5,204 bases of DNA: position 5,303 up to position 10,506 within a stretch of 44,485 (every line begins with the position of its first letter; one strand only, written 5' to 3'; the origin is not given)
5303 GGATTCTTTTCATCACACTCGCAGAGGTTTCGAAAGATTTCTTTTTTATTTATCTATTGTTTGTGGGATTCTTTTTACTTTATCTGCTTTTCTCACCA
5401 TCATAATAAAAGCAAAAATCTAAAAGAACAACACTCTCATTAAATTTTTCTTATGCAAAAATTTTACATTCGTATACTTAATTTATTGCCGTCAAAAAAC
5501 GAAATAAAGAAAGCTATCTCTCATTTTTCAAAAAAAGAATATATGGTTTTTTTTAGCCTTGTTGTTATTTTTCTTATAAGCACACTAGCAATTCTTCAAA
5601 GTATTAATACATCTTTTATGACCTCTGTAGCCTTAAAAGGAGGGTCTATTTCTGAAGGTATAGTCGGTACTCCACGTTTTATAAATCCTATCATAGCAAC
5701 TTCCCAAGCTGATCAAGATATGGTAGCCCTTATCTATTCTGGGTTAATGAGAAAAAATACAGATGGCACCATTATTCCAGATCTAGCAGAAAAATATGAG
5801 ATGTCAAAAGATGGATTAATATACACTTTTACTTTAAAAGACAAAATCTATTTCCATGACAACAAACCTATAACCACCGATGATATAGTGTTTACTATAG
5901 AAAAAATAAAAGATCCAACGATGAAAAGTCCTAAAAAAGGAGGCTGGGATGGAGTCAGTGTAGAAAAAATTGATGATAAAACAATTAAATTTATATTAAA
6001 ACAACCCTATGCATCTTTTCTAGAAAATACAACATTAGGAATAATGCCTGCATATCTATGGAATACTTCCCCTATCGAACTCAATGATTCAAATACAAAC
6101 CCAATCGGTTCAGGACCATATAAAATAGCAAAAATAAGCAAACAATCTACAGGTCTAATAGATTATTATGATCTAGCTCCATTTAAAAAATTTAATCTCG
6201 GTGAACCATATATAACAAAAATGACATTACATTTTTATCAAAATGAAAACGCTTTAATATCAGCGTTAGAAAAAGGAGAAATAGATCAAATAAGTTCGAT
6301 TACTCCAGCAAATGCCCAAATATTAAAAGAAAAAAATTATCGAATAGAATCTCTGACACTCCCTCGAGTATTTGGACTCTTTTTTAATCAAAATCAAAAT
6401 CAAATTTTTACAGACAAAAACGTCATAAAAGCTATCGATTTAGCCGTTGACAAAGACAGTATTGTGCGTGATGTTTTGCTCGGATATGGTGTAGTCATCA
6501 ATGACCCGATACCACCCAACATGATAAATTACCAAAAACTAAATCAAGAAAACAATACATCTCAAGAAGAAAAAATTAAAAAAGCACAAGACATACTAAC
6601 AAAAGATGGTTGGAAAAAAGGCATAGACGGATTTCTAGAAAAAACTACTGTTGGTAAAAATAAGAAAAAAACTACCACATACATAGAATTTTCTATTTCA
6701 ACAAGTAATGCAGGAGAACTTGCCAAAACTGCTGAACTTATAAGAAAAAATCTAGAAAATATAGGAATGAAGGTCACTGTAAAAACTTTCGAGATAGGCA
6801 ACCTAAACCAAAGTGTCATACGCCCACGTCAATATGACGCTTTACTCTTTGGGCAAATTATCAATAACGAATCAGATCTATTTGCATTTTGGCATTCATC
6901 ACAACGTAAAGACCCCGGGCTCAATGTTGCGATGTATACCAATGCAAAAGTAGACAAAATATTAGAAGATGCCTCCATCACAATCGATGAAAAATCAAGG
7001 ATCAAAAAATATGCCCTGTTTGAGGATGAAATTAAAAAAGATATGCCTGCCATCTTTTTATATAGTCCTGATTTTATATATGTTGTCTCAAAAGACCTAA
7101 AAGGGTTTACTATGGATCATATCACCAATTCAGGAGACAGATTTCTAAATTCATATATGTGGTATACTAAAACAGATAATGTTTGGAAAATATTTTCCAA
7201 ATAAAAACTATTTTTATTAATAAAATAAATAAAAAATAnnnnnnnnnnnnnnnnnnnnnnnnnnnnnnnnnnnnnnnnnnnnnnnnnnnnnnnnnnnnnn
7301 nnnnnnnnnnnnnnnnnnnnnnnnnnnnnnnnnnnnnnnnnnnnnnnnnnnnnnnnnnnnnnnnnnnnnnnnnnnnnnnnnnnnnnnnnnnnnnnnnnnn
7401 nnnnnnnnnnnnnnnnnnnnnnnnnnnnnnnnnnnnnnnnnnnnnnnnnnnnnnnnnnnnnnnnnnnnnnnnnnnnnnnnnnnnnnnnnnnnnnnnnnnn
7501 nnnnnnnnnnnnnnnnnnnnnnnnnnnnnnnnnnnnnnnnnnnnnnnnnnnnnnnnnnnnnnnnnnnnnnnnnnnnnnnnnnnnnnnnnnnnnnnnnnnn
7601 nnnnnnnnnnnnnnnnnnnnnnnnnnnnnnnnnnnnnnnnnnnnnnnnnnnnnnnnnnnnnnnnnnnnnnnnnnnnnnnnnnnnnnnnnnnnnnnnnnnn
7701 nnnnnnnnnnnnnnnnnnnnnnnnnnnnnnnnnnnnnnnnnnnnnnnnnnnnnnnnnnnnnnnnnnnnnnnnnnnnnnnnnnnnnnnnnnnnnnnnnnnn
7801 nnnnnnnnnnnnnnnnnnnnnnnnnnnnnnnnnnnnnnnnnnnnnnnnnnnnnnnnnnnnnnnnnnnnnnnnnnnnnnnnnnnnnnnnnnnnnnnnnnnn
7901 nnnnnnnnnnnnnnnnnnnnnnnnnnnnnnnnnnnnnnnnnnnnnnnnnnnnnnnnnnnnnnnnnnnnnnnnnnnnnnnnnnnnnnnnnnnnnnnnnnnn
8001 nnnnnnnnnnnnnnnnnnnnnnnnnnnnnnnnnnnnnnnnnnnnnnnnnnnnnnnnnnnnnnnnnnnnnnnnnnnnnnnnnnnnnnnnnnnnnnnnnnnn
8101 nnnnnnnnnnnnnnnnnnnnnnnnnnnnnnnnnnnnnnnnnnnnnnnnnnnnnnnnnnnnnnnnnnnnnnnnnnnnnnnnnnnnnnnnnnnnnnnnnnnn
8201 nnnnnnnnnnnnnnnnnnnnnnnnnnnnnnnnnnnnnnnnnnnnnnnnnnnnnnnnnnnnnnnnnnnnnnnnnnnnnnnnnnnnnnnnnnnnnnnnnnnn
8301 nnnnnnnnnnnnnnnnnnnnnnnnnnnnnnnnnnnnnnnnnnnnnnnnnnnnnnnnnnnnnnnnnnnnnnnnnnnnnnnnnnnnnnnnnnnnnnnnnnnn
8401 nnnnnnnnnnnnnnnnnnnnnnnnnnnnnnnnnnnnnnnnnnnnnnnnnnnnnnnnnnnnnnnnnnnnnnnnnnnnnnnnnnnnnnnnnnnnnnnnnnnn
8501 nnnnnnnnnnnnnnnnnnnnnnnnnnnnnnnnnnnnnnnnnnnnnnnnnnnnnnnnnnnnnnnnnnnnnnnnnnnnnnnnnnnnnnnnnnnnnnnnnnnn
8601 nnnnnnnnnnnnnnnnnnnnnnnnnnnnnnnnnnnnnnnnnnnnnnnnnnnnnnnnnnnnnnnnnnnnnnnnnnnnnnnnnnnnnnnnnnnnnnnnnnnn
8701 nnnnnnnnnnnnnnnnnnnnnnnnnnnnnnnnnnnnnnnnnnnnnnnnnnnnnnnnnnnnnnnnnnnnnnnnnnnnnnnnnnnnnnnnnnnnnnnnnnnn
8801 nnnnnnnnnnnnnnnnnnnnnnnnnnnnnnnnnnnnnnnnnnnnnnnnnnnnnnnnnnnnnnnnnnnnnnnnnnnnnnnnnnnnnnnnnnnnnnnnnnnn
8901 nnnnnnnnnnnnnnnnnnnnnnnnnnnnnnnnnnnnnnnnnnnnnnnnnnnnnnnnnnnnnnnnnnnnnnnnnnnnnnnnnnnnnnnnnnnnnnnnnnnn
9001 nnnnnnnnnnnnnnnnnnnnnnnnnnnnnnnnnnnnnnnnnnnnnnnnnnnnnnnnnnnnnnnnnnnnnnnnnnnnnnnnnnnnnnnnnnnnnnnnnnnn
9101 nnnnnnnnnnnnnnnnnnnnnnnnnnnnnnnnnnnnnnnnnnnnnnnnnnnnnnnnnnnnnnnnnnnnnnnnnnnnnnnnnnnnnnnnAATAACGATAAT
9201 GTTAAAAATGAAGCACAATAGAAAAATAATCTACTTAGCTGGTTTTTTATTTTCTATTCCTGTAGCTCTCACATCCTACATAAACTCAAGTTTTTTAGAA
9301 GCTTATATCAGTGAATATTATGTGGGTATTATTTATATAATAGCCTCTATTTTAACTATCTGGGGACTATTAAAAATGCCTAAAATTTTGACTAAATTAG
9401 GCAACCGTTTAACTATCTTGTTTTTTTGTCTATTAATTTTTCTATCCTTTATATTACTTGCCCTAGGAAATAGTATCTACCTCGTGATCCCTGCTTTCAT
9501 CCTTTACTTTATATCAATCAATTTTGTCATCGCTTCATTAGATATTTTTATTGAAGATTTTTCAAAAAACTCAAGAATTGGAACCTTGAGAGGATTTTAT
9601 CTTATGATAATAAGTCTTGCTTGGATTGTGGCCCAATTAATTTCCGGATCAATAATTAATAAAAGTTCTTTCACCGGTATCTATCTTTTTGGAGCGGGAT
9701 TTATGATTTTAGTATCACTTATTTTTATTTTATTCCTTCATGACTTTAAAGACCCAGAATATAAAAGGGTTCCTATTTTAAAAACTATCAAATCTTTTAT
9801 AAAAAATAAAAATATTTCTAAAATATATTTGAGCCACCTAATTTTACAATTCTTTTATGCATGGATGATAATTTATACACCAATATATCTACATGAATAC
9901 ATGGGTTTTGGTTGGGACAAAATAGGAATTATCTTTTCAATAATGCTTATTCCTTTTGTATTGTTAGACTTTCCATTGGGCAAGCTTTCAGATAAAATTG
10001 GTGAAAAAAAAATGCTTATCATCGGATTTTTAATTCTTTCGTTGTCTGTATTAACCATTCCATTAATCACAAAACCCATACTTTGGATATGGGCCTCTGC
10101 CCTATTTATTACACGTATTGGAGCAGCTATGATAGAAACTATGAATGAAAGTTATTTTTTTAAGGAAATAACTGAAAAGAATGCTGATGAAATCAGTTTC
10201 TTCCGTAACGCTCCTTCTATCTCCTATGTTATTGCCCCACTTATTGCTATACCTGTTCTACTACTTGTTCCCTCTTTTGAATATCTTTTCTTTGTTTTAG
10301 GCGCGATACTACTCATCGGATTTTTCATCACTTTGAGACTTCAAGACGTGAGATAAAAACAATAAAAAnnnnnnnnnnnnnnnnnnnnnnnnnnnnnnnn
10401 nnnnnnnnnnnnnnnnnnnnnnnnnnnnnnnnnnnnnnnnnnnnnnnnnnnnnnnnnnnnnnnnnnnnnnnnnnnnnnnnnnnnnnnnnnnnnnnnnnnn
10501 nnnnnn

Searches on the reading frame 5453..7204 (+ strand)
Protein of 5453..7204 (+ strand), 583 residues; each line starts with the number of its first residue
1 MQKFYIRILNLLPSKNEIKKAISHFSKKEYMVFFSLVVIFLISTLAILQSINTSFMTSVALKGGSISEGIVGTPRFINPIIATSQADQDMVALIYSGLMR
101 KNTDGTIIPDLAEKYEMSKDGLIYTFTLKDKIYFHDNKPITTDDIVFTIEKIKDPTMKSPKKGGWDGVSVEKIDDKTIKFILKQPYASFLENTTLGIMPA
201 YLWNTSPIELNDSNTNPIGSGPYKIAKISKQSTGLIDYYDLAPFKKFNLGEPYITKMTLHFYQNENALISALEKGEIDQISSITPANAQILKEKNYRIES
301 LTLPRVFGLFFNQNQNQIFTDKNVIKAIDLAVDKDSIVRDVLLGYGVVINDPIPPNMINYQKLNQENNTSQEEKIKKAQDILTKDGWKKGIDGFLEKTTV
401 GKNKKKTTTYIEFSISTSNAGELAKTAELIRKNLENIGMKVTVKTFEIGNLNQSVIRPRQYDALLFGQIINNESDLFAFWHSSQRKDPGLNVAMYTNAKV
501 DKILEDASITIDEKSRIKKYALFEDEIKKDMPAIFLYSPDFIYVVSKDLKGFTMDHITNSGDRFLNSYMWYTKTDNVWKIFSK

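Call 42: search_protein_families(library=pfam, proteins=[window:5453-7204:+], max_evalue=0.001)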
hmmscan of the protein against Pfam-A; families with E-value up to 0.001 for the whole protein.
window:5453-7204:+ (583 aa): 1 family
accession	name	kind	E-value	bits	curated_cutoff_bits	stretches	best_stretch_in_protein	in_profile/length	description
PF00496.27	SBP_bac_5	-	9.1e-70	236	32.4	1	106-481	1-359/368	Bacterial extracellular solute-binding proteins, family 5 Middle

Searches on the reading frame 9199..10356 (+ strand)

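Call 42: search_protein_families(library=pfam, proteins=[window:9199-10356:+], max_evalue=0.001)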
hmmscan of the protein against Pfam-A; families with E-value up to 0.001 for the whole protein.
window:9199-10356:+ (385 aa): 1 family
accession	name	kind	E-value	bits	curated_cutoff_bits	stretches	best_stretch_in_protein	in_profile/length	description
PF07690.21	MFS_1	-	2.9e-37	128.8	33.4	2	12-327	2-326/347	Major Facilitator Superfamily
